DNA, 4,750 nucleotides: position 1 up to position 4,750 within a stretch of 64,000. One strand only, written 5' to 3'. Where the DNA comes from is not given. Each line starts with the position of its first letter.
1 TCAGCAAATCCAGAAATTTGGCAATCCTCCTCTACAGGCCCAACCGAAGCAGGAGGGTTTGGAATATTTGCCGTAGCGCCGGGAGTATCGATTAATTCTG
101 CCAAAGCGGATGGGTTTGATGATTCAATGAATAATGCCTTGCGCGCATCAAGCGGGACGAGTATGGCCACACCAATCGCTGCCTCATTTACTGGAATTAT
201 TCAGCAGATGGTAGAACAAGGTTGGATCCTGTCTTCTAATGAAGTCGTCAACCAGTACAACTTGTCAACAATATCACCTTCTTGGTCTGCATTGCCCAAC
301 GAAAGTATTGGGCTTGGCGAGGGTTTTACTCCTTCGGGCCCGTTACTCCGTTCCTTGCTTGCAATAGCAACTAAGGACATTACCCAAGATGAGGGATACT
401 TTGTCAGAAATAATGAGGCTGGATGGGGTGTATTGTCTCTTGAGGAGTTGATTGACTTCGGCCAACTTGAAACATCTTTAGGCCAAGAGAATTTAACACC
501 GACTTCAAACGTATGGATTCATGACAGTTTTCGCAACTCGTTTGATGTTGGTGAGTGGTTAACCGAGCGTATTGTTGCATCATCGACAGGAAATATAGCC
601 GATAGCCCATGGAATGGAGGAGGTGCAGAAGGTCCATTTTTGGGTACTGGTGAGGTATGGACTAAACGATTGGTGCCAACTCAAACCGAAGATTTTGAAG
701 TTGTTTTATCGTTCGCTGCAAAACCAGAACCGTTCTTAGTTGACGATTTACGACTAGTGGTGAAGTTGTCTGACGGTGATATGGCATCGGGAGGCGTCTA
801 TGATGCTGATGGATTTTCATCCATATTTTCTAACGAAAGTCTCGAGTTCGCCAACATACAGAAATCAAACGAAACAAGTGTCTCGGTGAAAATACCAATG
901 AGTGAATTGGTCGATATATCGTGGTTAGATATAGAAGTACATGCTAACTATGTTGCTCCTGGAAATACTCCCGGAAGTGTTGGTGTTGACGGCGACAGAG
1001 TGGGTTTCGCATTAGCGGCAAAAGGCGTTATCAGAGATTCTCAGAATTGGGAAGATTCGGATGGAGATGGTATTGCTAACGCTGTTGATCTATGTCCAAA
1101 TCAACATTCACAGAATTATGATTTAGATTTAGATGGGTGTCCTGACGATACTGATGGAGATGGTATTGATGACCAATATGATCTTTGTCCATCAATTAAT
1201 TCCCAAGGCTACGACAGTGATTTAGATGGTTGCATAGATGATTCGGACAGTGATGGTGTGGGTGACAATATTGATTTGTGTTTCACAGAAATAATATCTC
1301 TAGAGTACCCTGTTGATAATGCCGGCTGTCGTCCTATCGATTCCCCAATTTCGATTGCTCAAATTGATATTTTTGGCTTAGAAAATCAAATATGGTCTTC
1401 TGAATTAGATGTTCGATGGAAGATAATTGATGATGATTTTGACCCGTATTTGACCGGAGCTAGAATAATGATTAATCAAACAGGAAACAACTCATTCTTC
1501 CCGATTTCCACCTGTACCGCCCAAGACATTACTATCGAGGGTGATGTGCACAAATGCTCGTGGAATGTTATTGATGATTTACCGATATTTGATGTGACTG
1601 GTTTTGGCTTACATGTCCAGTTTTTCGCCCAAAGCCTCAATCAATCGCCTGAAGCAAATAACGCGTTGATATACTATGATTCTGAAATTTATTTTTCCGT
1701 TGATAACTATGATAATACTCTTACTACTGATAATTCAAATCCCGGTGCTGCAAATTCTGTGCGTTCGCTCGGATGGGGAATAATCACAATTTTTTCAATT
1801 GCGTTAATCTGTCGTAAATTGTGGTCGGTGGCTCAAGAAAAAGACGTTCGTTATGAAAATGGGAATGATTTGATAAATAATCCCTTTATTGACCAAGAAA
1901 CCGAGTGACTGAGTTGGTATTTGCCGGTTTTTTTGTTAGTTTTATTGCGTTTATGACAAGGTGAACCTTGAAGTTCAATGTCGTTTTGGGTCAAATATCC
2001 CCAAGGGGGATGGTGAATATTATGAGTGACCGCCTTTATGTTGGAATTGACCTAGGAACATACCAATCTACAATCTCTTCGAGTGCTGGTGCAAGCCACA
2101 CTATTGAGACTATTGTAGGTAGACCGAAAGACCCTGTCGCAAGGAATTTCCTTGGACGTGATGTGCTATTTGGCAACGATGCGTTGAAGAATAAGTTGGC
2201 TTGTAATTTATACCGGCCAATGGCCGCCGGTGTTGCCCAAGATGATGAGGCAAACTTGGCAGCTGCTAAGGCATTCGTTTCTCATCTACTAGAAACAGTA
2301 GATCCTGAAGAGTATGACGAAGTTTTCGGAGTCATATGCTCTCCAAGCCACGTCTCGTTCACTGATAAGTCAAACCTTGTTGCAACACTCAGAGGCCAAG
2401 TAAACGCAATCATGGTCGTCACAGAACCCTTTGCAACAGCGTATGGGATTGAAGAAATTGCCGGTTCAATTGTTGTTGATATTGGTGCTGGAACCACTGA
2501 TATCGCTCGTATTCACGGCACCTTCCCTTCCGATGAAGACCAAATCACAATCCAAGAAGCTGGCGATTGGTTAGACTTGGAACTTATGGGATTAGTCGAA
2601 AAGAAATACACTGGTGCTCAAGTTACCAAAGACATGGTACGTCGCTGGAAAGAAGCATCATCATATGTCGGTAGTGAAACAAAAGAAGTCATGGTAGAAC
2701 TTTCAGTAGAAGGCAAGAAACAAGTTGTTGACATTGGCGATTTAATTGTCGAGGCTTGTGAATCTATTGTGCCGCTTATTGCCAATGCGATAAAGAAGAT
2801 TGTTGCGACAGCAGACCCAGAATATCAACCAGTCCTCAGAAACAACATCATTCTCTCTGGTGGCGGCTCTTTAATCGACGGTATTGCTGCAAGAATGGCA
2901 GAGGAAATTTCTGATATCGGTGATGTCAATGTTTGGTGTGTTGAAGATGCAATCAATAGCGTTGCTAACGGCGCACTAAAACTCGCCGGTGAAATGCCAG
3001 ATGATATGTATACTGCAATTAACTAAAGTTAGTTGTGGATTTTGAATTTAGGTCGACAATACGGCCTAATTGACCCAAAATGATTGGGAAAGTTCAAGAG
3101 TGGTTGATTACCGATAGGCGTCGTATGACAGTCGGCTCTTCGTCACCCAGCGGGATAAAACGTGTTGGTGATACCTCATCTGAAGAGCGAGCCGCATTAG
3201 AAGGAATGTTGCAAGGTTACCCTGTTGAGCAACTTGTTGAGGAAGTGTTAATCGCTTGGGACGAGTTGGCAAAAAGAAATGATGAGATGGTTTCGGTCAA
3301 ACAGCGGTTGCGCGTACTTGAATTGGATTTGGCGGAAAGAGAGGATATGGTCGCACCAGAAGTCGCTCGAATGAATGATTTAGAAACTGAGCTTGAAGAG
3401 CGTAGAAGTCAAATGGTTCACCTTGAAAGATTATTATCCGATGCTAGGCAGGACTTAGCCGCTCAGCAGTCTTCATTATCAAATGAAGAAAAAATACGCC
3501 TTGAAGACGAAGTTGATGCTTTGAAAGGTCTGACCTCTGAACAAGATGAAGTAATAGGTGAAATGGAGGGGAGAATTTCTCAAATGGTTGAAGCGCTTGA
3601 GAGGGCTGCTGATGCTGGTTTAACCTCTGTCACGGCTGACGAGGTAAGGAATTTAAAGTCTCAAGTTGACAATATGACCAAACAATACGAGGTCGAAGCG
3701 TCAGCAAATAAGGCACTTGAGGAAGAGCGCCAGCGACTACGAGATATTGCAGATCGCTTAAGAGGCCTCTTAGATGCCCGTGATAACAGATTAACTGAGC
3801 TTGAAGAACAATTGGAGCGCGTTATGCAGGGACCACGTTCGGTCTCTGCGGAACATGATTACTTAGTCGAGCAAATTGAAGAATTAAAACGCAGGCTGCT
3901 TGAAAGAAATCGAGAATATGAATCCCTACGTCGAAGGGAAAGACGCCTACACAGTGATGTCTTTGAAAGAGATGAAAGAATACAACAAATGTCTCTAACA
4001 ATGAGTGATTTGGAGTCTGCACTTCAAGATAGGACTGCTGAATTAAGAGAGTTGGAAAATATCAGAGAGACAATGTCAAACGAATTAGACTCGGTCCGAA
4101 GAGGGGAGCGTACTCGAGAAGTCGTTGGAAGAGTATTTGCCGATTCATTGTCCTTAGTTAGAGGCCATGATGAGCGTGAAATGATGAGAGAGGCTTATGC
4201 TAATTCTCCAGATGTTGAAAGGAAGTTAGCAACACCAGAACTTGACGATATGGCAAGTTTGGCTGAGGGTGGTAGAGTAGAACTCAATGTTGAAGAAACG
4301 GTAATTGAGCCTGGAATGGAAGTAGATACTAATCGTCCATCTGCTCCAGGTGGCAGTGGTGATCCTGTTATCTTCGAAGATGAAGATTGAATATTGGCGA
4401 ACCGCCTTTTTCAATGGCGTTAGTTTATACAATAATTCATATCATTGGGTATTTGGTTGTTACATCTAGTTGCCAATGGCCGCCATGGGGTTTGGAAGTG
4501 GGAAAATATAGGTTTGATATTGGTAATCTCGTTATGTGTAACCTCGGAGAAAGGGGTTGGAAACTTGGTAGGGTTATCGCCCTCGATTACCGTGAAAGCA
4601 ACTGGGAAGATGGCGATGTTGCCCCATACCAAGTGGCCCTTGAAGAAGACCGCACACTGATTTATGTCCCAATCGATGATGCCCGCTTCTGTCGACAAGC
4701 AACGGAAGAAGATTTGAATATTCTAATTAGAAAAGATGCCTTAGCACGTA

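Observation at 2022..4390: Actin + long coiled-coil gene pair: a possible two-component cytoskeletal or segregation module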

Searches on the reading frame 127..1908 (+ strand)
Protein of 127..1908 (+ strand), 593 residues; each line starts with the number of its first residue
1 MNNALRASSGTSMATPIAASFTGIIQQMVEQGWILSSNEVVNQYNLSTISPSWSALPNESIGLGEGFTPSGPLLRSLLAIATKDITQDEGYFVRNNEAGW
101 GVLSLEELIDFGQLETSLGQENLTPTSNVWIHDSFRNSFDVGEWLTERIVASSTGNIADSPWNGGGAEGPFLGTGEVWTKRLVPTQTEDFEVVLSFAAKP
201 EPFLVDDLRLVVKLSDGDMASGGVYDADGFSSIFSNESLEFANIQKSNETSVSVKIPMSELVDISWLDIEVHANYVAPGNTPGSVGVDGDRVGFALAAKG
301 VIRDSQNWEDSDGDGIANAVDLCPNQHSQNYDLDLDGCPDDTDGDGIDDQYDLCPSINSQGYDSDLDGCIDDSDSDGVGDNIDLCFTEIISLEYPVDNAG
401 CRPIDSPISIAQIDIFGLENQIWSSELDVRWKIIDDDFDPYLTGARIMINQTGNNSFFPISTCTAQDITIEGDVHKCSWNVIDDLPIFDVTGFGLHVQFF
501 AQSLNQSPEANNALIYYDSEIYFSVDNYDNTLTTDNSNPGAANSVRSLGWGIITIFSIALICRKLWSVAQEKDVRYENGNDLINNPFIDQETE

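Call 3: search_protein_families(library=pfam, proteins=[window:127-1908:+], max_evalue=0.1)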
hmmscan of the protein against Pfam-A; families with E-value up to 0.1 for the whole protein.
window:127-1908:+ (593 aa): 2 families
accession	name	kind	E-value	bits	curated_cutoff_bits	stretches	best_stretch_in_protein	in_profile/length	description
PF02412.23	TSP_3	-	0.00031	20.8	25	1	309-326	14-31/36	Thrombospondin type 3 repeat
PF00082.27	Peptidase_S8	-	0.00063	19.6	21.8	1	2-64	230-274/288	Subtilase family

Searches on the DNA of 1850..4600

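Call 44: search_rna_families(source=window, start=1850, end=4600, threshold=evalue, max_evalue=1)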
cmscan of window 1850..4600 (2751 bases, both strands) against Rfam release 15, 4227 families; matches with E-value up to 1: 1.
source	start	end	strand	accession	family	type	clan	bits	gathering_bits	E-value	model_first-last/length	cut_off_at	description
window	4163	4205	+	RF01136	sR28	Gene; snRNA; snoRNA; CD-box;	-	18.3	39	0.092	1-55/55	no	Small nucleolar RNA sR28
